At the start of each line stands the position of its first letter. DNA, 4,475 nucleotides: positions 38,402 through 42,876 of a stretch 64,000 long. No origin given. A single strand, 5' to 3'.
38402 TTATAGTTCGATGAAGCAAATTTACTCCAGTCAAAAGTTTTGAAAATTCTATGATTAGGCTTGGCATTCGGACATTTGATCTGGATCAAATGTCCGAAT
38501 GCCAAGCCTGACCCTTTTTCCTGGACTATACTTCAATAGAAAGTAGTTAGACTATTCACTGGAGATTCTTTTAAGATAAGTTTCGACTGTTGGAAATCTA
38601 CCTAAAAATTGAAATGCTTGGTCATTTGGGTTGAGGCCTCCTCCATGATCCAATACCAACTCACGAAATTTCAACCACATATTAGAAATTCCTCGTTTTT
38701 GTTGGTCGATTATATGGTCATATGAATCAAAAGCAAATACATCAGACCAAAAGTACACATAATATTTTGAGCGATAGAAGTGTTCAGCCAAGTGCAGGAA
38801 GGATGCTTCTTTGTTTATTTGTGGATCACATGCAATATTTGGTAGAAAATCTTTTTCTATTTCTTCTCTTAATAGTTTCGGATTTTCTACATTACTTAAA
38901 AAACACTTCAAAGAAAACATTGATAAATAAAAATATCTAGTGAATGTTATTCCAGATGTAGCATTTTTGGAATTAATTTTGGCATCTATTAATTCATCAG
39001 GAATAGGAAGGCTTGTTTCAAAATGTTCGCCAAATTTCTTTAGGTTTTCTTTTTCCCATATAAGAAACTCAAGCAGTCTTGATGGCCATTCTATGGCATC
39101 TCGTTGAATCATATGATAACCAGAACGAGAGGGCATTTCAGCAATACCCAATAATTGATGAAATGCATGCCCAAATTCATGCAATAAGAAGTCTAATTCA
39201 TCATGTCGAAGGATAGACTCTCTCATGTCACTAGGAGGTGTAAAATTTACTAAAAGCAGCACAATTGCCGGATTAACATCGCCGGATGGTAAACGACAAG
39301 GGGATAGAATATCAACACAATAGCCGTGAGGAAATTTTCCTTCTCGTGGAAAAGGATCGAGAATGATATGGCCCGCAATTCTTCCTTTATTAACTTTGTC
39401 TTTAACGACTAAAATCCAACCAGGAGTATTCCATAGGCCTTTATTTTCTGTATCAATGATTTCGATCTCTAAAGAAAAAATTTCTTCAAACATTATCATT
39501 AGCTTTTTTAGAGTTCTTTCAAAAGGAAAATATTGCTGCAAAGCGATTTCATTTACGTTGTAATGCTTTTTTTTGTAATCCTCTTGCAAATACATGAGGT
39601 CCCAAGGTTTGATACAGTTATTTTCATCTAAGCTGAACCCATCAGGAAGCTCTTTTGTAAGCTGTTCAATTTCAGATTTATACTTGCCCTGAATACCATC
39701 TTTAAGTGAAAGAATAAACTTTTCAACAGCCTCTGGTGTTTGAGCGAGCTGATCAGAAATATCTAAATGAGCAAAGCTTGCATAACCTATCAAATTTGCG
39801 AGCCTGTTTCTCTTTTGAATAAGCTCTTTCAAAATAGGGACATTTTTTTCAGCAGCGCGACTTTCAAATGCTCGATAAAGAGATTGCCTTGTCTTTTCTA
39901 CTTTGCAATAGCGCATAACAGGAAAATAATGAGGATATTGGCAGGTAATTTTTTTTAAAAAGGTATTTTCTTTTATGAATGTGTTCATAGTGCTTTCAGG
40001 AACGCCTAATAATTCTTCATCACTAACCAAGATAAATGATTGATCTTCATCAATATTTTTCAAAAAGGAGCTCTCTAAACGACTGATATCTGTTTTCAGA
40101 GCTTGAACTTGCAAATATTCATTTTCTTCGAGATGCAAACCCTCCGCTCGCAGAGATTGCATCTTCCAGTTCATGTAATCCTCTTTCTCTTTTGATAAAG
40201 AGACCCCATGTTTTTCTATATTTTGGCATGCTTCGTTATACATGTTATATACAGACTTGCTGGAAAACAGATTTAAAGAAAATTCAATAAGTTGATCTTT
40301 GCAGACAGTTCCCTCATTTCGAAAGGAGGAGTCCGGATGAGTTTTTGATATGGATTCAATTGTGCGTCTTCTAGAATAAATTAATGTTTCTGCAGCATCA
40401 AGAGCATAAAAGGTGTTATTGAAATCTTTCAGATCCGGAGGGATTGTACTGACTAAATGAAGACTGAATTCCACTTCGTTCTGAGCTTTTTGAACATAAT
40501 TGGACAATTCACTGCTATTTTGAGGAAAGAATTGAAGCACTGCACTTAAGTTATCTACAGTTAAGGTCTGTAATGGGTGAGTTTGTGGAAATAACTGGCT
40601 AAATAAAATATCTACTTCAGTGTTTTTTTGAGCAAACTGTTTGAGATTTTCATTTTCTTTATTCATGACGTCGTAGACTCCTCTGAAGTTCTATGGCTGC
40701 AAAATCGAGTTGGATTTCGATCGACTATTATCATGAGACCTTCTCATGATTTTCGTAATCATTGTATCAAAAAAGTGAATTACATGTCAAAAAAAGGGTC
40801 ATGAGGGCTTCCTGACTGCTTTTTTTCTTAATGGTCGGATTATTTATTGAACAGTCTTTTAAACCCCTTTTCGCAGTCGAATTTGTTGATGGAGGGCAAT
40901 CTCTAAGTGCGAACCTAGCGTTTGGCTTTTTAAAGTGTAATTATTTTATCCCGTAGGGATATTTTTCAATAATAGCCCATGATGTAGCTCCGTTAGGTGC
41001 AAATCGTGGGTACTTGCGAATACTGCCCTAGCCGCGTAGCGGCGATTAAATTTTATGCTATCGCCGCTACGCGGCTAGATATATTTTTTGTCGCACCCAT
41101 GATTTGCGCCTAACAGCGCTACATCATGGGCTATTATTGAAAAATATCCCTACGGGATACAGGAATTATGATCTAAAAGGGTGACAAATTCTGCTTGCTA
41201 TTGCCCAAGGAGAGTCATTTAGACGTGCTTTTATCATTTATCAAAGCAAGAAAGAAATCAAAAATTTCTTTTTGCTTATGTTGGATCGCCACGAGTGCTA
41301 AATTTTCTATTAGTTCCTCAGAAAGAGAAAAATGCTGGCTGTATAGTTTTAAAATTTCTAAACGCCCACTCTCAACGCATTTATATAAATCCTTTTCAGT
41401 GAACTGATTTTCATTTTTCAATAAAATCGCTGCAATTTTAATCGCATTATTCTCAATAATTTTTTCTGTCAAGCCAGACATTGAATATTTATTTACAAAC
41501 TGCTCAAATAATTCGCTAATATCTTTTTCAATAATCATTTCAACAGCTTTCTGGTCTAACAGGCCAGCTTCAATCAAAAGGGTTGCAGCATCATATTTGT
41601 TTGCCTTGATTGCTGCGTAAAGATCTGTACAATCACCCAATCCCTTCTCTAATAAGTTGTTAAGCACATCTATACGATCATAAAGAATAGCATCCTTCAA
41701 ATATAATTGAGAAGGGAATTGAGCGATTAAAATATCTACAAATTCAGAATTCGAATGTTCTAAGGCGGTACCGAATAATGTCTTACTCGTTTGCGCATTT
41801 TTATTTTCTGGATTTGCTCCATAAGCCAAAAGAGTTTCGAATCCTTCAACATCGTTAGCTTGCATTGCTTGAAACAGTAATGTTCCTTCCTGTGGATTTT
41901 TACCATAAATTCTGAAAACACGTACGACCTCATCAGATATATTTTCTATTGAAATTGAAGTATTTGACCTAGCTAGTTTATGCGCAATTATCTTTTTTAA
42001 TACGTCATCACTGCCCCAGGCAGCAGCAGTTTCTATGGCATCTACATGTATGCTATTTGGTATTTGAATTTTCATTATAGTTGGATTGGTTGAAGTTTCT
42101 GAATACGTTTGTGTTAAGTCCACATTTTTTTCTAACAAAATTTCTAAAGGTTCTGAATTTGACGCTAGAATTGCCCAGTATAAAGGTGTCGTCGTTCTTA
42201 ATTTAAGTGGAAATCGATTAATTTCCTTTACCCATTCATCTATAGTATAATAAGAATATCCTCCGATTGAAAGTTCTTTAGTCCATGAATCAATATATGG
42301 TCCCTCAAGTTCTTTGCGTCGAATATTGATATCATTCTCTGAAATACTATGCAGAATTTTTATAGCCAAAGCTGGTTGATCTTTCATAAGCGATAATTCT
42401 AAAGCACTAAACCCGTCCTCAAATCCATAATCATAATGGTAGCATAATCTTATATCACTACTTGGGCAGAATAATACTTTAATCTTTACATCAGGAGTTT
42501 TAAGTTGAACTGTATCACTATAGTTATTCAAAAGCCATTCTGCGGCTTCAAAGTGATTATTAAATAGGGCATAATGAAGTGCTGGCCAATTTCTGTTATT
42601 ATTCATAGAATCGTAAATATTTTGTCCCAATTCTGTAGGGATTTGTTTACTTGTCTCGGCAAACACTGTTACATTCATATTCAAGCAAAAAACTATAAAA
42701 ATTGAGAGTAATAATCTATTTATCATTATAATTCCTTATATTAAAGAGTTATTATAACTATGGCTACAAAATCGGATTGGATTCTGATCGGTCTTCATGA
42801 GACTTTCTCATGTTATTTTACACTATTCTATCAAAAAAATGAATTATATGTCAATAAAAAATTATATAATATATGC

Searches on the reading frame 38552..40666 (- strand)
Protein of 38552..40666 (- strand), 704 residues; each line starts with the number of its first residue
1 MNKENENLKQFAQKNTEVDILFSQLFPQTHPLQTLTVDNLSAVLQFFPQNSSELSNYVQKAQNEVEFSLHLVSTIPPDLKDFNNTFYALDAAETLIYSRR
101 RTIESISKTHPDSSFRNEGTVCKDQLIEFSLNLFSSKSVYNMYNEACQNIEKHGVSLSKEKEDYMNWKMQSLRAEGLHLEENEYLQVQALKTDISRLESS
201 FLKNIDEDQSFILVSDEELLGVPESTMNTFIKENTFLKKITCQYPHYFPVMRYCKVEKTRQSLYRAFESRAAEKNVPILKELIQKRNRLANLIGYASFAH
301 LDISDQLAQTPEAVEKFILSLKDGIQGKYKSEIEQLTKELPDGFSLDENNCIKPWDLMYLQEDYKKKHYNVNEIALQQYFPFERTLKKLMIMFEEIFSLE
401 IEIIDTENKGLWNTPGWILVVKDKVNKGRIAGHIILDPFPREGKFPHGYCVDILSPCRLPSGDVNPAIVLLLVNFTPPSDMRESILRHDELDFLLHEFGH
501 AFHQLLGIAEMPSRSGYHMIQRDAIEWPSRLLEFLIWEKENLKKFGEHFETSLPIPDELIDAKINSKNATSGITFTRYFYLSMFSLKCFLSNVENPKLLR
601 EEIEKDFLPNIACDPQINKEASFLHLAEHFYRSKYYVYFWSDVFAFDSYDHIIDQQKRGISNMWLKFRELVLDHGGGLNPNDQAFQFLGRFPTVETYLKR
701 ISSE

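Call 14: search_protein_families(library=pfam, max_evalue=0.001, proteins=[window:38552-40666:-])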
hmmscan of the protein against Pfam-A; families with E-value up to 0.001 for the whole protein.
window:38552-40666:- (704 aa): 1 family
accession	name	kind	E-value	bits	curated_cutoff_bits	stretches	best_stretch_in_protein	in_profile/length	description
PF01432.26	Peptidase_M3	-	8.3e-86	289.6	27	1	250-701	1-455/457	Peptidase family M3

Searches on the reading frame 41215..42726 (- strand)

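Call 14: search_protein_families(library=pfam, max_evalue=0.001, proteins=[window:41215-42726:-])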
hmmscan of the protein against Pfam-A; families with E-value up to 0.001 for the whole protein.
window:41215-42726:- (503 aa): 5 families
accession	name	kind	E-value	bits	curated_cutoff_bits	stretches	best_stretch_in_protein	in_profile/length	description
PF12796.13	Ank_2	-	7.7e-16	58.9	27.3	0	42-71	56-85/90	Ankyrin repeats (3 copies)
PF13606.12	Ank_3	-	2.6e-13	49.1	22.3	0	46-69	2-25/30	Ankyrin repeat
PF13637.12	Ank_4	-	3e-13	50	22.7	1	33-66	19-50/50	Ankyrin repeats (many copies)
PF00023.36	Ank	-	9e-10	38.7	21.1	0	47-70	3-26/33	Ankyrin repeat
PF13857.12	Ank_5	-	7.6e-06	26.6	27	0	48-68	18-38/56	Ankyrin repeats (many copies)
